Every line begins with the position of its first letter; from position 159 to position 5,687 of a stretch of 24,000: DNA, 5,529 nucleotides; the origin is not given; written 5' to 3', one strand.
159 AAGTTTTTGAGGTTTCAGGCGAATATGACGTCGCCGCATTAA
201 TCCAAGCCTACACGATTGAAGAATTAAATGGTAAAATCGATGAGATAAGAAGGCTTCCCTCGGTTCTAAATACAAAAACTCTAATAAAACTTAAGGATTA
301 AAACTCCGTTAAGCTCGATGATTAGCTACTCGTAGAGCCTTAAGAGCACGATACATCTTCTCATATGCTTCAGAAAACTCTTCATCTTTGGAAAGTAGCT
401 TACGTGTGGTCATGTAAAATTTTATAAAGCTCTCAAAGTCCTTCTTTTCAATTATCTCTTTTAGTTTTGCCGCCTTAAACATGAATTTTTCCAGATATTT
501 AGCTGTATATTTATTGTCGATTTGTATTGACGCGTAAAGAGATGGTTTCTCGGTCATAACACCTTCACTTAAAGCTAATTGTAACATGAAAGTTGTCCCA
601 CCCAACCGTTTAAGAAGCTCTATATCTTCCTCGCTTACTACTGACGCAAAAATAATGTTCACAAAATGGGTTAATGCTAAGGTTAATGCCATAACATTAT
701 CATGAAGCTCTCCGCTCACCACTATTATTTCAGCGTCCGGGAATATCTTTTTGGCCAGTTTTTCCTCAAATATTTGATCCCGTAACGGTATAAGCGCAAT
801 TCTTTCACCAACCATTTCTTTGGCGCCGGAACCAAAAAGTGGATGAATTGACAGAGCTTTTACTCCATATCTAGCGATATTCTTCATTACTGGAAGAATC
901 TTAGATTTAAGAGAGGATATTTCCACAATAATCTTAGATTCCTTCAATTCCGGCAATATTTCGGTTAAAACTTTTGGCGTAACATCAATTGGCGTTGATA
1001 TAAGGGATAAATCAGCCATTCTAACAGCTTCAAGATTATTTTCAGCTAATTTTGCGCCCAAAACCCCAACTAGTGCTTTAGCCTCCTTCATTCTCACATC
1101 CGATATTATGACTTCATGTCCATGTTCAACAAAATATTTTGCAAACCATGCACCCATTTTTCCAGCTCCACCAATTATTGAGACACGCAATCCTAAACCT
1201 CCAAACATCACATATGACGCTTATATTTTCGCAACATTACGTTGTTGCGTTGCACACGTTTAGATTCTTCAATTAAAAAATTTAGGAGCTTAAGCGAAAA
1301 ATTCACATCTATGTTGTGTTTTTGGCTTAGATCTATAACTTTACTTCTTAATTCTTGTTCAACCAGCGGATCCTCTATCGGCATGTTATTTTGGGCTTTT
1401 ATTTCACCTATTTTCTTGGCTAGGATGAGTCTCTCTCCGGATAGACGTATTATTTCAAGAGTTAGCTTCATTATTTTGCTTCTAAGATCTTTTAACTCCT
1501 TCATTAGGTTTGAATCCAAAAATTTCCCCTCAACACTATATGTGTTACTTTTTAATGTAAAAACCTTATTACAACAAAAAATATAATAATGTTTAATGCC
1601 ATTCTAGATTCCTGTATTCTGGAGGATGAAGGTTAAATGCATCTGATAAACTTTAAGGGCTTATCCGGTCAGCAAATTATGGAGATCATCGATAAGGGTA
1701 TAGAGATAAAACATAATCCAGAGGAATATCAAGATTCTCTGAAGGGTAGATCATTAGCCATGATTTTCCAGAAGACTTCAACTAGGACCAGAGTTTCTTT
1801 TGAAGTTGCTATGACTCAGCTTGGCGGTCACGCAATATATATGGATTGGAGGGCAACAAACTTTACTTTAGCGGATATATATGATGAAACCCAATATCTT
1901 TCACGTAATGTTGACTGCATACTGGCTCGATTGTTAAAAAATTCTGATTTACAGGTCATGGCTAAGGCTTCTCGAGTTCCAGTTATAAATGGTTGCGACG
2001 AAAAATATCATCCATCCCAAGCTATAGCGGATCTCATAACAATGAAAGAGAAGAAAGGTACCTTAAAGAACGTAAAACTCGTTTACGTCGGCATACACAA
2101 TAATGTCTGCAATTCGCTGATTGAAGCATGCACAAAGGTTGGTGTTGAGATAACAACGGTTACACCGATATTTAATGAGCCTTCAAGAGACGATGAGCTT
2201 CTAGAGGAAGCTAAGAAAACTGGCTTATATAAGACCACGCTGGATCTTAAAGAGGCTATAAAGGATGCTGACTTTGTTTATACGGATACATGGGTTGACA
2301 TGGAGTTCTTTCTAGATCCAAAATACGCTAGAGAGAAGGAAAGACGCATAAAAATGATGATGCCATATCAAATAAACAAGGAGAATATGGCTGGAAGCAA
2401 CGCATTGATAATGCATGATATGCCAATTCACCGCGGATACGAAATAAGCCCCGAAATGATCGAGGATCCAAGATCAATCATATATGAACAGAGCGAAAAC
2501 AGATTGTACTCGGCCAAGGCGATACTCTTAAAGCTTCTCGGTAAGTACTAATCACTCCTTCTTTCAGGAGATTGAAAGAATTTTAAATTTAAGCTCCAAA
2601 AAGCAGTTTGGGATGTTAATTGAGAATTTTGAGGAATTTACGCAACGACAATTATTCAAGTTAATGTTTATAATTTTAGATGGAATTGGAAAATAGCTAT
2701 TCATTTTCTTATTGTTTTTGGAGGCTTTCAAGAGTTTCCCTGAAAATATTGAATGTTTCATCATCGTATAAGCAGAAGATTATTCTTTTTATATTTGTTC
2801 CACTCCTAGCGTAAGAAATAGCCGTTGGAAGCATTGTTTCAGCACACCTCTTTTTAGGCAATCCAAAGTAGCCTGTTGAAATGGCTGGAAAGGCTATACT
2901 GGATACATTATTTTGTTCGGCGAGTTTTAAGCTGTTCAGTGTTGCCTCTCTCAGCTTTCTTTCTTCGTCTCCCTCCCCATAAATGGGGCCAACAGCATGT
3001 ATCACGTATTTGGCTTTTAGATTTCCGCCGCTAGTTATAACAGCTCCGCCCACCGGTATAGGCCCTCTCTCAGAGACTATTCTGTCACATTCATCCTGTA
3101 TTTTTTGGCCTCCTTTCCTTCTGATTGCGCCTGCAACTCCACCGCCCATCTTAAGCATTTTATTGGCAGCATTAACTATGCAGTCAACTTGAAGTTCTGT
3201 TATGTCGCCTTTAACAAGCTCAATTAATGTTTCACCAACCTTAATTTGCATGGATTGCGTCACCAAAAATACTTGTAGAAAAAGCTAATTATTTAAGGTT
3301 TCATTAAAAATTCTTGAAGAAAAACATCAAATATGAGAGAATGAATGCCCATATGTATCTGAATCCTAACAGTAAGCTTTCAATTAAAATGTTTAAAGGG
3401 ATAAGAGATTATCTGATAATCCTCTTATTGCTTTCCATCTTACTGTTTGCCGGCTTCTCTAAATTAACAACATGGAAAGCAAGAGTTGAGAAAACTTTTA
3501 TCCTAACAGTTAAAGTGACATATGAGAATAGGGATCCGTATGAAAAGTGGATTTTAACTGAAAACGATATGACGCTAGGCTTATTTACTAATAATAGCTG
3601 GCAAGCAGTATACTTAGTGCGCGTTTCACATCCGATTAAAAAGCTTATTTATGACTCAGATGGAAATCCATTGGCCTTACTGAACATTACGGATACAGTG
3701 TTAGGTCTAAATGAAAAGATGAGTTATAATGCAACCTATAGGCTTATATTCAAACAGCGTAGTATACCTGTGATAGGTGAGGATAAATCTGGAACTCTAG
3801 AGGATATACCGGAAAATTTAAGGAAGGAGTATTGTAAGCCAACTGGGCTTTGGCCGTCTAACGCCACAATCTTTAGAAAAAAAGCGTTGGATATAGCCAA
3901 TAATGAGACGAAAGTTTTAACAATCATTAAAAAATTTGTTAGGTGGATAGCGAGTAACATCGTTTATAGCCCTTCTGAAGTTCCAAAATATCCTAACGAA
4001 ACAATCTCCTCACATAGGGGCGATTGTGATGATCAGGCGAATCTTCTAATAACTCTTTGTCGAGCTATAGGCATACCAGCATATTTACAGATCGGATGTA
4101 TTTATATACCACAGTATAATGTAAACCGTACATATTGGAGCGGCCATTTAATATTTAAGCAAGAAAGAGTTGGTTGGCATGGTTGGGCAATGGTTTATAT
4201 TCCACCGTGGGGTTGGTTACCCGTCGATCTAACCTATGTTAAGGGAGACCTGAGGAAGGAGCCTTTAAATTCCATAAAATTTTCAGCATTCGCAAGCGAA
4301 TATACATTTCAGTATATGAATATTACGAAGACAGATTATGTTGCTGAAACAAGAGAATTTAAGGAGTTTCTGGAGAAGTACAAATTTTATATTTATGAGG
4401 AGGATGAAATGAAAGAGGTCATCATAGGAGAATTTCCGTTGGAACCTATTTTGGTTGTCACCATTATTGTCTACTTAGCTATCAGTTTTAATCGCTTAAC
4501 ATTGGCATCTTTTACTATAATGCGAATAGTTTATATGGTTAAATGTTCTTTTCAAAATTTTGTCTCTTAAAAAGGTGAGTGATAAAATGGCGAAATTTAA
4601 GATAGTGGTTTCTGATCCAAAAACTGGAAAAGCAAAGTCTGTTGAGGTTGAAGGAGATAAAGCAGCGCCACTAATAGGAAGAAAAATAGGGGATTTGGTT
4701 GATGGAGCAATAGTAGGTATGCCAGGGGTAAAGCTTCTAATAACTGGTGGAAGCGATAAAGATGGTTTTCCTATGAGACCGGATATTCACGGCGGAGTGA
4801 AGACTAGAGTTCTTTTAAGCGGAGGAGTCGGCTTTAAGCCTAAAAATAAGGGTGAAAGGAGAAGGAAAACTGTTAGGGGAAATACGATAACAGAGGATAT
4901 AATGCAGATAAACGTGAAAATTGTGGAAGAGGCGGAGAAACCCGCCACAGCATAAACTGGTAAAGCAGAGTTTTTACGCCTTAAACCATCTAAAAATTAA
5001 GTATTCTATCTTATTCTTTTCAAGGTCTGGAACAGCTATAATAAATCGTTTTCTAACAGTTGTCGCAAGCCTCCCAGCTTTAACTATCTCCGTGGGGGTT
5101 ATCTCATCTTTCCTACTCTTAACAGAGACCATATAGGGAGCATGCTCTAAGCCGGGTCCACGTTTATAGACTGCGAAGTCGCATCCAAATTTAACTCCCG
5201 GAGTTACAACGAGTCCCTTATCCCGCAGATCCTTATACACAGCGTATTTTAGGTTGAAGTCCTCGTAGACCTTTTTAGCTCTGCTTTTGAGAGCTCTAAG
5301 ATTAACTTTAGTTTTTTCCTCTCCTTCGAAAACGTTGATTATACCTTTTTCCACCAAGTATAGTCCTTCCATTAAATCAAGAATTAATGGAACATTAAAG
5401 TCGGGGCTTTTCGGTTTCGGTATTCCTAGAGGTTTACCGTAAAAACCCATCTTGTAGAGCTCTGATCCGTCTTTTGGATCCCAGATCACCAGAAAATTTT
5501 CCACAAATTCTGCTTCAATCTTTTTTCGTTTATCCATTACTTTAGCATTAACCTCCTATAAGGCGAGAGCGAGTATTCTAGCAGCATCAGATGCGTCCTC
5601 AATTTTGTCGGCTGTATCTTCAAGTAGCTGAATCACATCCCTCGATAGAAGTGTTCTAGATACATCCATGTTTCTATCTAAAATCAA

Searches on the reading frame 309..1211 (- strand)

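Call 69: search_protein_families(library=pfam, proteins=[window:309-1211:-], max_evalue=0.00001)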
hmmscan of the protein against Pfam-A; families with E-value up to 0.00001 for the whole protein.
window:309-1211:- (300 aa): 4 families
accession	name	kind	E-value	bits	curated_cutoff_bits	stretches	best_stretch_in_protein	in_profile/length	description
PF02153.23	PDH_N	-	3.3e-15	56.3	26.5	1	23-129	1-111/154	Prephenate dehydrogenase, nucleotide-binding domain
PF20463.3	PDH_C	-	6.4e-13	49.3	22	1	167-264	2-98/102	Prephenate dehydrogenase, dimerization domain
PF03807.23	F420_oxidored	-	2.7e-12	47.5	21.6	1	9-99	1-92/94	NADP oxidoreductase coenzyme F420-dependent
PF03446.21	NAD_binding_2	-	4.1e-07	30.6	21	1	15-104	6-98/161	NAD binding domain of 6-phosphogluconate dehydrogenase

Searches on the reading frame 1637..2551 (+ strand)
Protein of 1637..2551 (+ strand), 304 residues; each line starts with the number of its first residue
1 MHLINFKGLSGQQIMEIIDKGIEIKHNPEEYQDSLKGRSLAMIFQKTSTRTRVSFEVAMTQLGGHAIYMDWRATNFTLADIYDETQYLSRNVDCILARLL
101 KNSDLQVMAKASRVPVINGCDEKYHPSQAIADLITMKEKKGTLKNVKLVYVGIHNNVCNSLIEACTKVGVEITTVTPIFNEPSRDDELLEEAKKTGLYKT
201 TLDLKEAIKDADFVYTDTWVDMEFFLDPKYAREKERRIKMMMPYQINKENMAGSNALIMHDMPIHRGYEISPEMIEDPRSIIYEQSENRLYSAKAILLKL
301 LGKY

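Call 69: search_protein_families(library=pfam, proteins=[window:1637-2551:+], max_evalue=0.00001)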
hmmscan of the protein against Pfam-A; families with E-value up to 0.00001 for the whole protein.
window:1637-2551:+ (304 aa): 2 families
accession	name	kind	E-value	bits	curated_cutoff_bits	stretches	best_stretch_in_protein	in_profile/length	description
PF00185.30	OTCace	-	8.5e-42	143.3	29.4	1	144-298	1-155/157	Aspartate/ornithine carbamoyltransferase, Asp/Orn binding domain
PF02729.26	OTCace_N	-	1.4e-38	132.7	29.9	1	2-138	2-148/148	Aspartate/ornithine carbamoyltransferase, carbamoyl-P binding domain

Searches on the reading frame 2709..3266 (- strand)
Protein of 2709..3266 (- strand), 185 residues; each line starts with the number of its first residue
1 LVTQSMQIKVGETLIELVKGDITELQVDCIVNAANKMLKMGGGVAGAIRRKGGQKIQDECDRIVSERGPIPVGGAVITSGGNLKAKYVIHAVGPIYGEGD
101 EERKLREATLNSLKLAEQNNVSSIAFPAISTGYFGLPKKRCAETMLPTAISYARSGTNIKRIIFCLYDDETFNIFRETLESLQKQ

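Call 69: search_protein_families(library=pfam, proteins=[window:2709-3266:-], max_evalue=0.00001)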
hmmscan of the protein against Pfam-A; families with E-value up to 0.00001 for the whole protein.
window:2709-3266:- (185 aa): 1 family
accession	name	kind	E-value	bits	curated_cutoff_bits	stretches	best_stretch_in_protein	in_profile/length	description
PF01661.27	Macro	-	3.9e-43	146.6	22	1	31-145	1-118/118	Macro domain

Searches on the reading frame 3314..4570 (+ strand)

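Call 69: search_protein_families(library=pfam, proteins=[window:3314-4570:+], max_evalue=0.00001)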
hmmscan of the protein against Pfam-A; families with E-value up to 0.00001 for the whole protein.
window:3314-4570:+ (418 aa): 1 family
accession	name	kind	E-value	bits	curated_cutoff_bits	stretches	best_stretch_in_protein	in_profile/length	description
PF01841.26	Transglut_core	-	6.5e-17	62.2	23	1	191-305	4-107/108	Transglutaminase-like superfamily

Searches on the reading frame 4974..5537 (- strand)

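Call 69: search_protein_families(library=pfam, proteins=[window:4974-5537:-], max_evalue=0.00001)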
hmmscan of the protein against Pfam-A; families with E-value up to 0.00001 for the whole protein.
window:4974-5537:- (187 aa): 2 families
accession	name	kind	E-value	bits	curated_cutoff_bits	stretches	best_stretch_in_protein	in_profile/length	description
PF01974.23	tRNA_int_endo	-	1.3e-30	105.7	27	1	94-175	1-82/85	tRNA intron endonuclease, catalytic C-terminal domain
PF02778.19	tRNA_int_endo_N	-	4.1e-14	52.3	21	1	8-76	2-61/67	tRNA intron endonuclease, N-terminal domain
